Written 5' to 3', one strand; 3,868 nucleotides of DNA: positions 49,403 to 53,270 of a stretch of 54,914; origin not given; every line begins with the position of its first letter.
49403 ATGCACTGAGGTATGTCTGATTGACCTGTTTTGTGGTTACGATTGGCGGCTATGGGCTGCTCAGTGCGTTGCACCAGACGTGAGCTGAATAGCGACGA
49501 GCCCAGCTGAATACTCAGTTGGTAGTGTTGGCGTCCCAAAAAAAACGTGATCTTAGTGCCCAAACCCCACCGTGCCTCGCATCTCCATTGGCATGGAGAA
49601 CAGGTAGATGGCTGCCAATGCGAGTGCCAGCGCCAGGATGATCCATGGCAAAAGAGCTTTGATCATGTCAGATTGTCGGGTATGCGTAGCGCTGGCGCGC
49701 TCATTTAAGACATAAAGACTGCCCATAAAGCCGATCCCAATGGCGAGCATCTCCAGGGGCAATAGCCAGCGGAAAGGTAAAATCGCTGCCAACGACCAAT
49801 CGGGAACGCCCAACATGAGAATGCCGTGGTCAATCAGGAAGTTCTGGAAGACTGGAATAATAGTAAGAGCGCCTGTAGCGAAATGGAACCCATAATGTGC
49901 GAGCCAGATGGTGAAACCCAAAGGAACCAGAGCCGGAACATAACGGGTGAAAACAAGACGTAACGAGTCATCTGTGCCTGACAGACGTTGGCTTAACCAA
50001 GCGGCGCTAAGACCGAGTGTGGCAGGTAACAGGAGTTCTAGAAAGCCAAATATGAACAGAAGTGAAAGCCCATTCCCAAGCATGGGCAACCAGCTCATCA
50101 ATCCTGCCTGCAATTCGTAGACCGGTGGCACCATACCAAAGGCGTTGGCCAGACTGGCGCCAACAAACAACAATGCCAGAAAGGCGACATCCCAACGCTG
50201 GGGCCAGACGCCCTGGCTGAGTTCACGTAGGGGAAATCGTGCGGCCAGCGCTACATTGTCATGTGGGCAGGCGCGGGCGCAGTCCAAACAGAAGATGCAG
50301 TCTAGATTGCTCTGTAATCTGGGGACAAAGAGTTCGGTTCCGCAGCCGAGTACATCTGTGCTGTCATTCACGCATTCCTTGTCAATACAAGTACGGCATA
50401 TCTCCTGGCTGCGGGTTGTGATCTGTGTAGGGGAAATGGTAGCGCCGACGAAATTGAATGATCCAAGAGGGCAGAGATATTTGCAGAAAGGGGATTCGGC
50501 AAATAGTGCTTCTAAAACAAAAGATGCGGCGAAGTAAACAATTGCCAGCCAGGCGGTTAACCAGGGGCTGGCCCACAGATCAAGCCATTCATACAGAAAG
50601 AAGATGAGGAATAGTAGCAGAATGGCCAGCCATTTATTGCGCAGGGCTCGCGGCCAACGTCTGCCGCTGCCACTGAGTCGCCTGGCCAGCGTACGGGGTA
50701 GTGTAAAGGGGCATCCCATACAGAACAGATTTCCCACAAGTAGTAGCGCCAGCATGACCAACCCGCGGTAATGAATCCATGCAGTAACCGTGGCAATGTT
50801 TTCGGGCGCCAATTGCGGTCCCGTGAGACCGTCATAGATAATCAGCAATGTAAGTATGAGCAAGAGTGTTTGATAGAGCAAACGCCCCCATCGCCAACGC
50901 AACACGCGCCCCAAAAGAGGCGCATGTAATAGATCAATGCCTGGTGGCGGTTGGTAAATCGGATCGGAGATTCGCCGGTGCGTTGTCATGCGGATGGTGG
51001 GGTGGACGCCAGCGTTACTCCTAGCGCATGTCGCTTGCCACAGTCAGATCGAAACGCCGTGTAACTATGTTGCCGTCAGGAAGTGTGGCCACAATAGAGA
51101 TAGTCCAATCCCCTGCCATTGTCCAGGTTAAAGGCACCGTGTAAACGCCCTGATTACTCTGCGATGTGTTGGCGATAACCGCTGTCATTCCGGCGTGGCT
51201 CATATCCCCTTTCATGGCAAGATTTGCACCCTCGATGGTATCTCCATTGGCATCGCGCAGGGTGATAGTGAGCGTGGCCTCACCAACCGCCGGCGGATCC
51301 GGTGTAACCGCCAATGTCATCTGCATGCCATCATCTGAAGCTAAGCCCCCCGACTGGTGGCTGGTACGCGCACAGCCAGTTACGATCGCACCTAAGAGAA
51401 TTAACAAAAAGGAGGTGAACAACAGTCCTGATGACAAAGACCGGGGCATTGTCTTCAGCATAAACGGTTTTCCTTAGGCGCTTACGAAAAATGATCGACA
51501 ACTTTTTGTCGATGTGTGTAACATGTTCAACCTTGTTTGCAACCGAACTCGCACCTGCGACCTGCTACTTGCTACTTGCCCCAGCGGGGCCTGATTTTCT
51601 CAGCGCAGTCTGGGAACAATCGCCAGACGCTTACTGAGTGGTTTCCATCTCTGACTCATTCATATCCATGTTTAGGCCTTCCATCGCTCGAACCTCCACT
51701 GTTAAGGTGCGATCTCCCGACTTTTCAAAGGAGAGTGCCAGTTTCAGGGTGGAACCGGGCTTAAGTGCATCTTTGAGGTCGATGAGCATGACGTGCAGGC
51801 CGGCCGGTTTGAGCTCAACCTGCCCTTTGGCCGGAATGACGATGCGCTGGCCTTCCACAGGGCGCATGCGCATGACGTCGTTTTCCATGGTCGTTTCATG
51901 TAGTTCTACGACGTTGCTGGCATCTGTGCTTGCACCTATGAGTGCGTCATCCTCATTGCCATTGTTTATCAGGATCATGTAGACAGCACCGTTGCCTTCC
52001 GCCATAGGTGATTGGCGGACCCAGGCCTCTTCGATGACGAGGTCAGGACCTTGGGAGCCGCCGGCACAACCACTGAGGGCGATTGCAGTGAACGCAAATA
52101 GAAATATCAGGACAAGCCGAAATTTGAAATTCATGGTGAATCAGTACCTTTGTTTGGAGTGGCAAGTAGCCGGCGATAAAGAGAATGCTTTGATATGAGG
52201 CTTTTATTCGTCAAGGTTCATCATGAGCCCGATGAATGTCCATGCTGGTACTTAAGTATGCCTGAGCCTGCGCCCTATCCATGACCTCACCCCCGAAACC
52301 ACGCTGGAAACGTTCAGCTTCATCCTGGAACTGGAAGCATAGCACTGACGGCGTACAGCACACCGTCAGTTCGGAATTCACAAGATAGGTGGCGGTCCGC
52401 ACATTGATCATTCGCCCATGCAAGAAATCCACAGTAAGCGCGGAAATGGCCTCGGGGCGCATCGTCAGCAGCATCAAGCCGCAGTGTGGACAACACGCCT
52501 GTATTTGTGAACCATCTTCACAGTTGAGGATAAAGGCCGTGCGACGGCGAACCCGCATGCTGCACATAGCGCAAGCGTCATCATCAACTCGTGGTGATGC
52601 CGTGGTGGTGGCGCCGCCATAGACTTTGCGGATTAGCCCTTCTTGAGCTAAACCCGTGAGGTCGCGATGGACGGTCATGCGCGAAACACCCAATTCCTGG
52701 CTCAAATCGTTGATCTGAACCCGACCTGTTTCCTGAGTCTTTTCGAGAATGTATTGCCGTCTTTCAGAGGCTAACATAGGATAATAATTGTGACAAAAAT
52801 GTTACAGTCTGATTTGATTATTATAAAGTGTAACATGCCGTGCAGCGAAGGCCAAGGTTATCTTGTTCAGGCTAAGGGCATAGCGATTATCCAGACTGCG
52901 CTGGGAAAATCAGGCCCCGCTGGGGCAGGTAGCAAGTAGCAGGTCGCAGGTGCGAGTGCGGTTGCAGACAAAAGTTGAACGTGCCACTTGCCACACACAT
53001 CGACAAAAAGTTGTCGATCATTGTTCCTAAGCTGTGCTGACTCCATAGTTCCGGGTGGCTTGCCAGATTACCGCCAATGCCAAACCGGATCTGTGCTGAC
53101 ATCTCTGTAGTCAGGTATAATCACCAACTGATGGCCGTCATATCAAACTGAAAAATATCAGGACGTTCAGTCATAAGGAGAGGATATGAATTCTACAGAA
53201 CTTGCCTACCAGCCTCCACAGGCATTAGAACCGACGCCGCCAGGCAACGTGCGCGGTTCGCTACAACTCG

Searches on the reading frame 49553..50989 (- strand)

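Call 8: search_protein_families(library=pfam, proteins=[window:49553-50989:-], max_evalue=0.01)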
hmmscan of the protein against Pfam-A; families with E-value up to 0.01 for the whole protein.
window:49553-50989:- (478 aa): 0 families

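Call 58: search_protein_families(library=ncbifam, proteins=[window:49553-50989:-], max_evalue=0.001)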
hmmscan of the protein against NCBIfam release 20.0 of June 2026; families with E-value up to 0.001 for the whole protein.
window:49553-50989:- (478 aa): 2 families
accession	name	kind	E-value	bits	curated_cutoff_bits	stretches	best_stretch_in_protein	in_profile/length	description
TIGR02163.1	napH_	subfamily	1.1e-10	41.5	213.05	1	75-246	67-251/255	NapH/MauN family ferredoxin-type protein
NF007013.0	PRK09477.1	equivalog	1.1e-07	31.2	234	1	146-252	174-280/286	quinol dehydrogenase ferredoxin subunit NapH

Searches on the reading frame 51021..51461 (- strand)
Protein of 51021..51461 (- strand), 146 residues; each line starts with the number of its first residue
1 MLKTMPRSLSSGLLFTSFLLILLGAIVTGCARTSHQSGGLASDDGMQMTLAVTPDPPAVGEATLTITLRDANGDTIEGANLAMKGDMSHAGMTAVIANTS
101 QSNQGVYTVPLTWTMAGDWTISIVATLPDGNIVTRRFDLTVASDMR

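Call 8: search_protein_families(library=pfam, proteins=[window:51021-51461:-], max_evalue=0.01)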
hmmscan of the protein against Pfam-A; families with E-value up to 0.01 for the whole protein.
window:51021-51461:- (146 aa): 6 families
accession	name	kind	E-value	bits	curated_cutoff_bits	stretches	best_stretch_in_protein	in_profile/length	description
PF13115.11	YtkA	-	1.6e-12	48.3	25.9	1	44-123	5-84/85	YtkA-like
PF02369.22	Big_1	-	1.7e-06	28.5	34.9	1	49-127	3-80/93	Bacterial Ig-like domain (group 1)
PF09134.16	Invasin_D3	-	2.5e-06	28.4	33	1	60-123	20-80/98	Invasin, domain 3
PF05751.16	FixH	-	0.00085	19.8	23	1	51-129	69-139/150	FixH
PF24107.1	DUF7382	-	0.0019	18.5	27.4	1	52-108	8-63/65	Domain of unknown function (DUF7382)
PF13860.13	FlgD_ig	-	0.0094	16.4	27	0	42-81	6-42/79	FlgD Ig-like domain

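Call 58: search_protein_families(library=ncbifam, proteins=[window:51021-51461:-], max_evalue=0.001)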
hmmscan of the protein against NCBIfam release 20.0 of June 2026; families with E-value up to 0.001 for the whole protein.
window:51021-51461:- (146 aa): 0 families

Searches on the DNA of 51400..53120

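Call 33: search_rna_families(source=window, start=51400, end=53120, threshold=evalue, max_evalue=10)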
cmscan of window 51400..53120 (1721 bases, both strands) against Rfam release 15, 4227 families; matches with E-value up to 10: 4.
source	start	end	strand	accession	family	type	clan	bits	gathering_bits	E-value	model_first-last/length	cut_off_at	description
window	51799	51834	-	RF03085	abiF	Gene; sRNA;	-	19.9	37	2.1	1-37/37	no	abiF RNA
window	51915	51961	-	RF01277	snoU54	Gene; snRNA; snoRNA; CD-box;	CL00008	19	35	0.96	1-67/67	no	Small nucleolar RNA U54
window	52765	52812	+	RF02427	SpF10_sRNA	Gene; sRNA;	-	17.8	60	4.3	1-57/57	no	Streptococcus sRNA SpF10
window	52867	52938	-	RF03061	uxuA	Gene; sRNA;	-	16.9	66.8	6.7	1-89/89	no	uxuA RNA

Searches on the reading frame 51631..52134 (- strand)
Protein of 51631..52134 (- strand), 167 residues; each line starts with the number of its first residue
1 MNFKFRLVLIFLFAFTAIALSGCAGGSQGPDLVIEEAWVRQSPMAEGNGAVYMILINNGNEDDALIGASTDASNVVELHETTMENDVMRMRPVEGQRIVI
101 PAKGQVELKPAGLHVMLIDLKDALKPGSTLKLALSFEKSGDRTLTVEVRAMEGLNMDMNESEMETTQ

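Call 8: search_protein_families(library=pfam, proteins=[window:51631-52134:-], max_evalue=0.01)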
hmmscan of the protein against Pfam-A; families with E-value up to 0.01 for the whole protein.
window:51631-52134:- (167 aa): 1 family
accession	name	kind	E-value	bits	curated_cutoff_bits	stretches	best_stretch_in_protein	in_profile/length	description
PF04314.18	PCuAC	-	1.3e-36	125.2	29.4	1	34-142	1-107/109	Copper chaperone PCu(A)C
